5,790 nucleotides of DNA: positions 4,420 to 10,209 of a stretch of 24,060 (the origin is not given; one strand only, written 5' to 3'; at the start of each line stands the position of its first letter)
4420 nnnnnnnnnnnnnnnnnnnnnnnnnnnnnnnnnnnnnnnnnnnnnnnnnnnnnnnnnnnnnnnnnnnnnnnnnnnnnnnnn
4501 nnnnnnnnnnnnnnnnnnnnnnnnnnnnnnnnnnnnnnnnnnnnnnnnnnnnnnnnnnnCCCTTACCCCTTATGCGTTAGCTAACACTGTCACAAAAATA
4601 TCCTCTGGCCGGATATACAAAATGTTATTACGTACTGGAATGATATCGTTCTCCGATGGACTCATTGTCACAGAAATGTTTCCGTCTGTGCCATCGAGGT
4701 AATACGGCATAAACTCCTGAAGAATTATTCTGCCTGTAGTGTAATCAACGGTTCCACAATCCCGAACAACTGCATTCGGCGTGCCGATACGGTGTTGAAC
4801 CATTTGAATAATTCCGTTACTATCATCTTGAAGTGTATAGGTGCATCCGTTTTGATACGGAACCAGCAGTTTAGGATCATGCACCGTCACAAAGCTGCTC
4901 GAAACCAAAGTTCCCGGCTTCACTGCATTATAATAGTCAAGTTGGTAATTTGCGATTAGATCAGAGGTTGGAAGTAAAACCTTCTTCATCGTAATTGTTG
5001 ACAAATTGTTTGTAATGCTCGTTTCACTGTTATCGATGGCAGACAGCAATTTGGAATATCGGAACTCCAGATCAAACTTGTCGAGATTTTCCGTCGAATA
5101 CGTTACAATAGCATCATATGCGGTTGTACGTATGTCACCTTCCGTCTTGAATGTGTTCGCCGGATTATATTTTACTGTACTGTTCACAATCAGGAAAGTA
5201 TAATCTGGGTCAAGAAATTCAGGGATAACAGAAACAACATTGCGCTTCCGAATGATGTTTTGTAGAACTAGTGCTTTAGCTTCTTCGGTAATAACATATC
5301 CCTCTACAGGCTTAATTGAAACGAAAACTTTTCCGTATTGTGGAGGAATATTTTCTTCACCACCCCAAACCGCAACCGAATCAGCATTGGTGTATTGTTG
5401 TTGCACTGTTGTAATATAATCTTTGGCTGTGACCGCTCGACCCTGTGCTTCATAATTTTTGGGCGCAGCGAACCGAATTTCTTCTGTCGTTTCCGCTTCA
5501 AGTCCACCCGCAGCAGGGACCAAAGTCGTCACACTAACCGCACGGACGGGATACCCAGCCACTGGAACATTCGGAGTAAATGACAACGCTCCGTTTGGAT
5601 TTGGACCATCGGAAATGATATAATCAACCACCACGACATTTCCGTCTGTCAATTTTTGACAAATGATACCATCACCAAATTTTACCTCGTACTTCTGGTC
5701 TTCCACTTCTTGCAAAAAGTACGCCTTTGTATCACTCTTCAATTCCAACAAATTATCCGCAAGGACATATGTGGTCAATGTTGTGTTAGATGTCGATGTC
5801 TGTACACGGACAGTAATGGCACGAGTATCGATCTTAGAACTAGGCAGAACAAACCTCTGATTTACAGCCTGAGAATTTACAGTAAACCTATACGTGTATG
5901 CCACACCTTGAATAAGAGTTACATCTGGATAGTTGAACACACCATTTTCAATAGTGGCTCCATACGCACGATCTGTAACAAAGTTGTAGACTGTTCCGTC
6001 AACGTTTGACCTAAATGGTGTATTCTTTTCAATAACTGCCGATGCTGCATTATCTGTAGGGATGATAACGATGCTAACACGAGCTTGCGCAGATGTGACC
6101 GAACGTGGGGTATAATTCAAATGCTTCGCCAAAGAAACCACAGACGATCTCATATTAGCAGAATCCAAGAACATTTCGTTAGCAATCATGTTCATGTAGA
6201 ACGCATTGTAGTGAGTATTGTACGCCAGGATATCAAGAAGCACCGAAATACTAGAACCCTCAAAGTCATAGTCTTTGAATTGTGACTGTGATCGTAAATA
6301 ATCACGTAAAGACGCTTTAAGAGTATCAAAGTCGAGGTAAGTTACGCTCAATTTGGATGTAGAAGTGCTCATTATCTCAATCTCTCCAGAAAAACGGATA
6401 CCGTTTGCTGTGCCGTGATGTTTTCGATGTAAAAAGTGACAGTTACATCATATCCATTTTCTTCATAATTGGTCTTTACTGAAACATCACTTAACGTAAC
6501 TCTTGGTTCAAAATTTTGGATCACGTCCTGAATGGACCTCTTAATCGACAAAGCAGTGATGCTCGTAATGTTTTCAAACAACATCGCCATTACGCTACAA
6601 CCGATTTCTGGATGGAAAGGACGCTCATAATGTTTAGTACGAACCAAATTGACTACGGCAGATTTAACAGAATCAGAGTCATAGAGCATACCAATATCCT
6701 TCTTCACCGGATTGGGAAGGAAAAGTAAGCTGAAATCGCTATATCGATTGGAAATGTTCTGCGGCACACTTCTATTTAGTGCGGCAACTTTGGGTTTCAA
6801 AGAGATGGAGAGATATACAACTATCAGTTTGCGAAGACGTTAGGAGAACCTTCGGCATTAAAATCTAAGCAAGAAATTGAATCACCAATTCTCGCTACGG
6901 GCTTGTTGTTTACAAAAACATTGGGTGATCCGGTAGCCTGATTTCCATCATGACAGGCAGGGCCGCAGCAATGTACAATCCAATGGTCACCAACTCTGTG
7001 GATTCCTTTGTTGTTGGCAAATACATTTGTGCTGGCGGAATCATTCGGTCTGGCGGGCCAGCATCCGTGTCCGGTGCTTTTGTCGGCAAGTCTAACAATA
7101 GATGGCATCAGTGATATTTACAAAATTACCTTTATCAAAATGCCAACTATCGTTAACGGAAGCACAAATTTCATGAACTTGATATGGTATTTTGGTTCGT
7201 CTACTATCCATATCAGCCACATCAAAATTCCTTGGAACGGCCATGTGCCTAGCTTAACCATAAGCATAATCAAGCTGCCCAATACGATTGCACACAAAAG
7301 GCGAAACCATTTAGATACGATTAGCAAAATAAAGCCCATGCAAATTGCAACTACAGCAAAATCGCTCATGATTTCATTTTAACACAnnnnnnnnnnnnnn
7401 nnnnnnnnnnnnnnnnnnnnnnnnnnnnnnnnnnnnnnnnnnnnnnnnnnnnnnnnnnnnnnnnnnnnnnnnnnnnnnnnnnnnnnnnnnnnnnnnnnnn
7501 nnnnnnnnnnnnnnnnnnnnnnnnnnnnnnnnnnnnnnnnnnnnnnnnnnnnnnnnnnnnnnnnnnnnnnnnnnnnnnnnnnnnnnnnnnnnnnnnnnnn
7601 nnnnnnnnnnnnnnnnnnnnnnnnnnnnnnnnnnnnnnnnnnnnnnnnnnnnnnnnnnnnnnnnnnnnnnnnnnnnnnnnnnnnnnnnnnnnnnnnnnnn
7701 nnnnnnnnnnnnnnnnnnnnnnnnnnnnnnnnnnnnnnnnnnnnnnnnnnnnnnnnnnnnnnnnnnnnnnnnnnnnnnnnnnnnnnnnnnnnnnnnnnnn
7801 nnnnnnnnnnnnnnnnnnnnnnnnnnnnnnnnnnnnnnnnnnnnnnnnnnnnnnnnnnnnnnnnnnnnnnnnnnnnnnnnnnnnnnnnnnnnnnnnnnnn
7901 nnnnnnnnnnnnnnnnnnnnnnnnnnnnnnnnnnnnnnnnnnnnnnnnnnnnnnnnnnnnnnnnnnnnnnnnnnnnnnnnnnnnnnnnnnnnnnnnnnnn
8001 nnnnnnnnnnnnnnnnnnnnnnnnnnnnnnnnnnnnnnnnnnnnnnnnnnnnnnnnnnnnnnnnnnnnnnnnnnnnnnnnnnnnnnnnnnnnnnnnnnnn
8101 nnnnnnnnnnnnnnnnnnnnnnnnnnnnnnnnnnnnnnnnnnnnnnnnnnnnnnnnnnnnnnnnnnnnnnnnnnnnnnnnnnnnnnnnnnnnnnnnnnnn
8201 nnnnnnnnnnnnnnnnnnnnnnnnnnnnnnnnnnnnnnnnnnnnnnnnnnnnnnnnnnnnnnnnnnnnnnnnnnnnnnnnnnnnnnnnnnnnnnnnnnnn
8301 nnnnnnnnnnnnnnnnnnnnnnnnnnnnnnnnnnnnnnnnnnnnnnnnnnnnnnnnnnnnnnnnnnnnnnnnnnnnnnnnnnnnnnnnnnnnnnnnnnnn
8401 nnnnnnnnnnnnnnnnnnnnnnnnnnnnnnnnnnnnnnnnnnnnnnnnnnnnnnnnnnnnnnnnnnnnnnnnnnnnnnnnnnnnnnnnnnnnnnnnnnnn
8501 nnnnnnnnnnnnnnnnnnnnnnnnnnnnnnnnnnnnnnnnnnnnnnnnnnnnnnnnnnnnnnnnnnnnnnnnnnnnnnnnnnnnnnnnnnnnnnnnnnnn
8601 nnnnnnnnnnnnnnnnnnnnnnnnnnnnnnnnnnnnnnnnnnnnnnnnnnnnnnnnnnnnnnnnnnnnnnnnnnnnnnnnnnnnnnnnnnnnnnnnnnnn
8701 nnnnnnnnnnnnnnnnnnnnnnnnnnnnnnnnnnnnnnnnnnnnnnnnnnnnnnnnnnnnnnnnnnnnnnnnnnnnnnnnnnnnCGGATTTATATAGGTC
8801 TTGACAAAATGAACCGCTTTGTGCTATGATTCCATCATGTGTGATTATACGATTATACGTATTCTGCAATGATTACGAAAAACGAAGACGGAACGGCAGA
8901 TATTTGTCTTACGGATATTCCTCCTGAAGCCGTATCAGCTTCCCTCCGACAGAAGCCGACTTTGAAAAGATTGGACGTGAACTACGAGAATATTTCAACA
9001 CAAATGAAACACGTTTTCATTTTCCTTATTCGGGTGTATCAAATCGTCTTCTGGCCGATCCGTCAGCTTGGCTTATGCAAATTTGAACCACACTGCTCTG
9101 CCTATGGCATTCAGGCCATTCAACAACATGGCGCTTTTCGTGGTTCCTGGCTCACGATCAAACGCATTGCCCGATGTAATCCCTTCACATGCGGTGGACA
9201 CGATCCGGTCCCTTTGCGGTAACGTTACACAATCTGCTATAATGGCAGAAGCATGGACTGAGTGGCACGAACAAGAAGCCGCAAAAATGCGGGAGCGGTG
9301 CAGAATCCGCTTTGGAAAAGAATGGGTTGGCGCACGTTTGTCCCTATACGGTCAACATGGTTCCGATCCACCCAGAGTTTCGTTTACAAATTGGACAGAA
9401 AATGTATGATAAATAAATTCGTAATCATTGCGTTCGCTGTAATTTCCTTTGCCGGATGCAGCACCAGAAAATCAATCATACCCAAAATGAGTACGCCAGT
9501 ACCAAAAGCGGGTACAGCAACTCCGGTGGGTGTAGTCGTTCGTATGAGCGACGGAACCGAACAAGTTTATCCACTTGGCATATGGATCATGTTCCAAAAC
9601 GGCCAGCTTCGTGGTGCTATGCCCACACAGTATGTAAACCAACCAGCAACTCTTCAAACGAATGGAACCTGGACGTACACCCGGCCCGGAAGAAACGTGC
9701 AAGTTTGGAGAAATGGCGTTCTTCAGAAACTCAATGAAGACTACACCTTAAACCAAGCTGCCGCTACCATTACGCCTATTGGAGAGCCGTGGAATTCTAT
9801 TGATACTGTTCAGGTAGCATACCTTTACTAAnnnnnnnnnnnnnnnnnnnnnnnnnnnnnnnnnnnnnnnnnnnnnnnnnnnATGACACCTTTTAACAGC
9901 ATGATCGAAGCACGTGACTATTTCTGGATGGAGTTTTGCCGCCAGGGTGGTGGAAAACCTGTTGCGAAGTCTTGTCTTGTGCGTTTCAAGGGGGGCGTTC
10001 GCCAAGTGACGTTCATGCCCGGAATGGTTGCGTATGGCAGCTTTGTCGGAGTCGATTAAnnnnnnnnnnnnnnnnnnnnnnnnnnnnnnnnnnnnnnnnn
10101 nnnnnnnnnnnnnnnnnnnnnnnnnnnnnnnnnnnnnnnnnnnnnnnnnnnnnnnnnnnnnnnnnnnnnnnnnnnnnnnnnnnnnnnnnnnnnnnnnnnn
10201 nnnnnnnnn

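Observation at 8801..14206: Family of sigma70-like promoters with the -10 hexamer exactly 6 nt before an ATG (predicted leaderless mRNAs)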

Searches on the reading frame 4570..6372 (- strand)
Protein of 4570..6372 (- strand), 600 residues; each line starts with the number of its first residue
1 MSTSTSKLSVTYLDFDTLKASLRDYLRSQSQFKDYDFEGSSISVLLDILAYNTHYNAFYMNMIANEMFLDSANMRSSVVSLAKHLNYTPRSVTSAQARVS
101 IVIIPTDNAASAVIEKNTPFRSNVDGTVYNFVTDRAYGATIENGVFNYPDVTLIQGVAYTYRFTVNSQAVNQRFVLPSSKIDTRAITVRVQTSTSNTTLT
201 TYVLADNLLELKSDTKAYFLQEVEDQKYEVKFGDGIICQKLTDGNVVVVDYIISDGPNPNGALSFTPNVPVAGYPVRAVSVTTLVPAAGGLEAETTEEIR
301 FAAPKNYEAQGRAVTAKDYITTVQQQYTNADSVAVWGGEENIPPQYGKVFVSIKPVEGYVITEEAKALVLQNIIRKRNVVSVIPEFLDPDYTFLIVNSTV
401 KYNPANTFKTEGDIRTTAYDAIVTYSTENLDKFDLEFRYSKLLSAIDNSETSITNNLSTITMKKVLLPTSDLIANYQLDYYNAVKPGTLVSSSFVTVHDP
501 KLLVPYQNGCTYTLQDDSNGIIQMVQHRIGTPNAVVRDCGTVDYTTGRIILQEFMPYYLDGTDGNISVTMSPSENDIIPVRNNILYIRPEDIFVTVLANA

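Call 11: search_protein_families(library=pfam, proteins=[window:4570-6372:-], max_evalue=0.01)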
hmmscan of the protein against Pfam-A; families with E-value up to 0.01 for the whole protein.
window:4570-6372:- (600 aa): 2 families
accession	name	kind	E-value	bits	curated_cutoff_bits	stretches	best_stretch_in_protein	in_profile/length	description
PF21379.2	Gp6-like_1st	-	2.1e-20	72.7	27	1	15-87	2-74/74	Baseplate wedge protein gp6-like, helical domain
PF21871.1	Gp6_C-III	-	1.3e-06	28.8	27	1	390-462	1-73/76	Baseplate structural protein gp6, C-terminal domain III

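Call 13: search_dna_similar(query=window:4570-6372:-, collection=phages, mode=protein, max_rows=25)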
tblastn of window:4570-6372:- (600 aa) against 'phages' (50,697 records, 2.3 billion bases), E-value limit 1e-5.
Records with a match: 2454; places in all: 2460; records where one place covers at least 80% of the query: 1370.
Best place of each record, by identity: <60% 2454.
By first word of the organism name: Escherichia 666; Synechococcus 374; Klebsiella 320; Salmonella 200; Vibrio 126; Shigella 89; Aeromonas 79; Acinetobacter 71; Cyanophage 61; Enterobacter 59; and 49 more.
By host as written in the record: - 449; Escherichia coli 279; Klebsiella pneumoniae 110; Synechococcus 107; Synechococcus sp. 38; Escherichia coli O157:H7 38; Salmonella enterica 29; Synechococcus sp. WH7803 28; and 539 more.
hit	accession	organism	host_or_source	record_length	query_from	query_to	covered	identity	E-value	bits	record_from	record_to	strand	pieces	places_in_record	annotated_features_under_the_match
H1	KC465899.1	Pelagibacter phage HTVC008M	Candidatus Pelagibacter ubique HTCC1062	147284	7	599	99%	40.2%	4e-123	406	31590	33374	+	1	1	baseplate wedge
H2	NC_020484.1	Pelagibacter phage HTVC008M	Candidatus Pelagibacter ubique HTCC1062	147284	7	599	99%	40.2%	4e-123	406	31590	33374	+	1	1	baseplate wedge subunit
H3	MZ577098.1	Methylophilales phage Melnitz-3 EXVC039M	Methylophilales_sp._H5P1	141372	6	587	97%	39.3%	8e-113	376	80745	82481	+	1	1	baseplate wedge subunit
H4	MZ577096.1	Methylophilales phage Melnitz-2 EXVC040M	Methylophilales_sp._H5P1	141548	6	587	97%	39.3%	8e-113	376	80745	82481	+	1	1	baseplate wedge subunit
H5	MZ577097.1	Methylophilales phage Melnitz EXVC044M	Methylophilales_sp._H5P1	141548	6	587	97%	39.3%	8e-113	376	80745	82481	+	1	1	baseplate wedge subunit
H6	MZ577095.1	Methylophilales phage Melnitz-1 EXVC043M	Methylophilales_sp._H5P1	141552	6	587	97%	39.3%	8e-113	376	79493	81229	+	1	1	baseplate wedge subunit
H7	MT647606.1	Pelagibacter phage Mosig EXVC030M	Candidatus Pelagibacter ubique HTCC1062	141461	1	596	99%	37.1%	2e-109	366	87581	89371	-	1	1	putative baseplate J domain protein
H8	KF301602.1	Caulobacter phage Cr30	Caulobacter crescentus CB15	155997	1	598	100%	35.8%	3e-100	340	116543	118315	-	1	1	baseplate wedge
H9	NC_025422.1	Caulobacter phage Cr30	Caulobacter crescentus CB15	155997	1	598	100%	35.8%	3e-100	340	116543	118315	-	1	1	baseplate wedge subunit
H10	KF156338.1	Synechococcus phage ACG-2014h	Synechococcus sp. WH7803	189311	10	581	95%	37.1%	2e-96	329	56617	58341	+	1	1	baseplate wedge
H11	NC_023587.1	Synechococcus phage ACG-2014h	Synechococcus sp. WH7803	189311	10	581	95%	37.1%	2e-96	329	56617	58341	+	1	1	baseplate wedge subunit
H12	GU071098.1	Synechococcus phage S-SSM7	Synechococcus sp. WH8109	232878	11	588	96%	36.0%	1e-86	301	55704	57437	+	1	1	gp6: baseplate wedge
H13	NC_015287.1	Synechococcus phage S-SSM7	Synechococcus sp. WH8109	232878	11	588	96%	36.0%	1e-86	301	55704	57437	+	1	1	gp6: baseplate wedge subunit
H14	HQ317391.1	Cyanophage S-SSM6a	Synechococcus sp. WH8109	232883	11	588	96%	36.0%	1e-86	301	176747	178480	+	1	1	baseplate wedge subunit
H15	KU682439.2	Stenotrophomonas phage vB_SmaS-DLP_6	Stenotrophomonas maltophilia D1571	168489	3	596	99%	34.7%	1e-81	286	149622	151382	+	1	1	baseplate wedge protein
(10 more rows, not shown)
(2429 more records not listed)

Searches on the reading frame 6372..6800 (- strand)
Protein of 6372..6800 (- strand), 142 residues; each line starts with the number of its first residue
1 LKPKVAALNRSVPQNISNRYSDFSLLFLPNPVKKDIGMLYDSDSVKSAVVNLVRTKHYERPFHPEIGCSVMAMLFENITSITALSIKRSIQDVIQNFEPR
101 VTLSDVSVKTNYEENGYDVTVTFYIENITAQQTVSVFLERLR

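Call 11: search_protein_families(library=pfam, proteins=[window:6372-6800:-], max_evalue=0.01)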
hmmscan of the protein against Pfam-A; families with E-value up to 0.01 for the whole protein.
window:6372-6800:- (142 aa): 1 family
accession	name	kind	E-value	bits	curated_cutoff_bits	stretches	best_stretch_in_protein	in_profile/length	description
PF04965.19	GPW_gp25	-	3.4e-14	52.8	27.2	1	42-126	4-88/96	Baseplate wedge protein gp25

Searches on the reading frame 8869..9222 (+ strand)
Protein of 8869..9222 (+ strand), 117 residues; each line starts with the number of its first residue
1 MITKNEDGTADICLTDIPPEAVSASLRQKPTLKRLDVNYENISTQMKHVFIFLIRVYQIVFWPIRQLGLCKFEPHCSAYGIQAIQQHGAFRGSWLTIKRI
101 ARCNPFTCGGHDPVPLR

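Call 11: search_protein_families(library=pfam, proteins=[window:8869-9222:+], max_evalue=0.01)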
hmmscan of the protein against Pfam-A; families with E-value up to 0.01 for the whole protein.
window:8869-9222:+ (117 aa): 1 family
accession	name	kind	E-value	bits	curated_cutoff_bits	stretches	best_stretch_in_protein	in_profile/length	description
PF01809.23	YidD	-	7e-26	90.2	27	1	47-114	1-67/67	Putative membrane protein insertion efficiency factor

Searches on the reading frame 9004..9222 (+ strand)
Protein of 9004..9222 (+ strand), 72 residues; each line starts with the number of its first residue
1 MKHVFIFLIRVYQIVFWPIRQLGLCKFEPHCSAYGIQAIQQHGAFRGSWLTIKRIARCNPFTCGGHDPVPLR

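Call 33: find_homologous_proteins(query=window:9004-9222:+, max_evalue=0.00001)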
Query window:9004-9222:+ (72 aa): 141 proteins with E <= 0.00001 among 141 candidates; the best 120 are listed.
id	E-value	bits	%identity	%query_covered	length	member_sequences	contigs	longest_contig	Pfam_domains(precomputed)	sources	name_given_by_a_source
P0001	1.1e-44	167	100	100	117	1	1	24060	PF01809.24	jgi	-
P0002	2.0e-38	147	85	100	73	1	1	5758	PF01809.24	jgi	jgi:uncharacterized protein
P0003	1.7e-24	103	64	97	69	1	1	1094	PF01809.24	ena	-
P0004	1.7e-20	90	57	97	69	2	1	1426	PF01809.24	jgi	jgi:putative membrane protein insertion efficiency factor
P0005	5.3e-20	89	61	92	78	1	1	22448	PF01809.24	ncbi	ncbi:MAG: membrane protein insertion efficiency factor YidD [Daejeonella sp.]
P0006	9.8e-20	88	56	97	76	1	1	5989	PF01809.24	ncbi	-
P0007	1.3e-19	88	56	97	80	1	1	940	PF01809.24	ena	-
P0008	1.4e-19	87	57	93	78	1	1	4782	PF01809.24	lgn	-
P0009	2.5e-19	87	59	92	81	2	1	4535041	PF01809.24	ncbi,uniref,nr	ncbi:membrane protein insertion efficiency factor YidD [Mucilaginibacter sp. 14171R-50]|uniref:membr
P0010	4.1e-19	86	53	97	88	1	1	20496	PF01809.24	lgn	-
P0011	4.7e-19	86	59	97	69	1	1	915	PF01809.24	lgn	-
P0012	6.8e-19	85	54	97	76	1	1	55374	PF01809.24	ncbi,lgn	-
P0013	9.3e-19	85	54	96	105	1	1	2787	PF01809.24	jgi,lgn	jgi:putative membrane protein insertion efficiency factor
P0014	9.6e-19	85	57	93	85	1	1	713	PF01809.24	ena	-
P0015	1.1e-18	85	54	100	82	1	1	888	PF01809.24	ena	-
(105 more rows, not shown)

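Call 34: find_encoding_contigs(protein=P0002, flank=10000)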
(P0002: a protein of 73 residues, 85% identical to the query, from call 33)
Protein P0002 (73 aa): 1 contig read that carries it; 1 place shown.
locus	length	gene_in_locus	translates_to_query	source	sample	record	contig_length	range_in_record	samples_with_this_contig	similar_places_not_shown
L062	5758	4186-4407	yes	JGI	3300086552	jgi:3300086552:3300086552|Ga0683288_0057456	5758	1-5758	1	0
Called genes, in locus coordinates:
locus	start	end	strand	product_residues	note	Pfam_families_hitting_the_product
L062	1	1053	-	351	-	?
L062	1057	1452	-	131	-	PF04965:GPW_gp25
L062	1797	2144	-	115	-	-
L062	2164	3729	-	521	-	PF06714:Gp5_OB, PF22178:Gp5_trimer_C (weak)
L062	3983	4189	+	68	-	-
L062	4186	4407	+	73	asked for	PF01809:YidD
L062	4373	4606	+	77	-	-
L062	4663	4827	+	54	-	-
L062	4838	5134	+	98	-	-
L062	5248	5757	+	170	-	?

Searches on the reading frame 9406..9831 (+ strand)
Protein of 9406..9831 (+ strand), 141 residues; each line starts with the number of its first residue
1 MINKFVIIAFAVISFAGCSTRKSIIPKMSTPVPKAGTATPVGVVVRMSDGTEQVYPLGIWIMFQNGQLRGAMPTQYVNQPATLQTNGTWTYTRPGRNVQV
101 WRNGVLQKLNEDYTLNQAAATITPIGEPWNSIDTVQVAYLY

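Call 59: search_protein_families(library=pfam, proteins=[window:9406-9831:+], max_evalue=0.1)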
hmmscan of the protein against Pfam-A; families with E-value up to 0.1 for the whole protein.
window:9406-9831:+ (141 aa): 0 families

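Call 60: search_protein_families(library=phrogs, proteins=[window:9406-9831:+], max_evalue=0.01)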
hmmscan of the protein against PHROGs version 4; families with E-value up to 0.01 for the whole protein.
window:9406-9831:+ (141 aa): 1 family
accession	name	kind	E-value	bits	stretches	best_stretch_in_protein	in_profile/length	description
phrog_36177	-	unknown function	0.0064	16.6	1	80-138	85-142/503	-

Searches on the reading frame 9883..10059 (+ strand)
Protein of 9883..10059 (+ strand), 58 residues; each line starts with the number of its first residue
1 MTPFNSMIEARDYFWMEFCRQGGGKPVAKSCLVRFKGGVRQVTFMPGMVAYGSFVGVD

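Call 35: find_encoding_contigs(protein=window:9883-10059:+, flank=10000)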
Protein window:9883-10059:+ (58 aa): no gene with exactly this product is on record in the collection.

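Call 59: search_protein_families(library=pfam, proteins=[window:9883-10059:+], max_evalue=0.1)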
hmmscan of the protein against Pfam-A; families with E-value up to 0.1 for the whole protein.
window:9883-10059:+ (58 aa): 0 families

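Call 60: search_protein_families(library=phrogs, proteins=[window:9883-10059:+], max_evalue=0.01)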
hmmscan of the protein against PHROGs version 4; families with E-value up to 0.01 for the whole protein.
window:9883-10059:+ (58 aa): 0 families
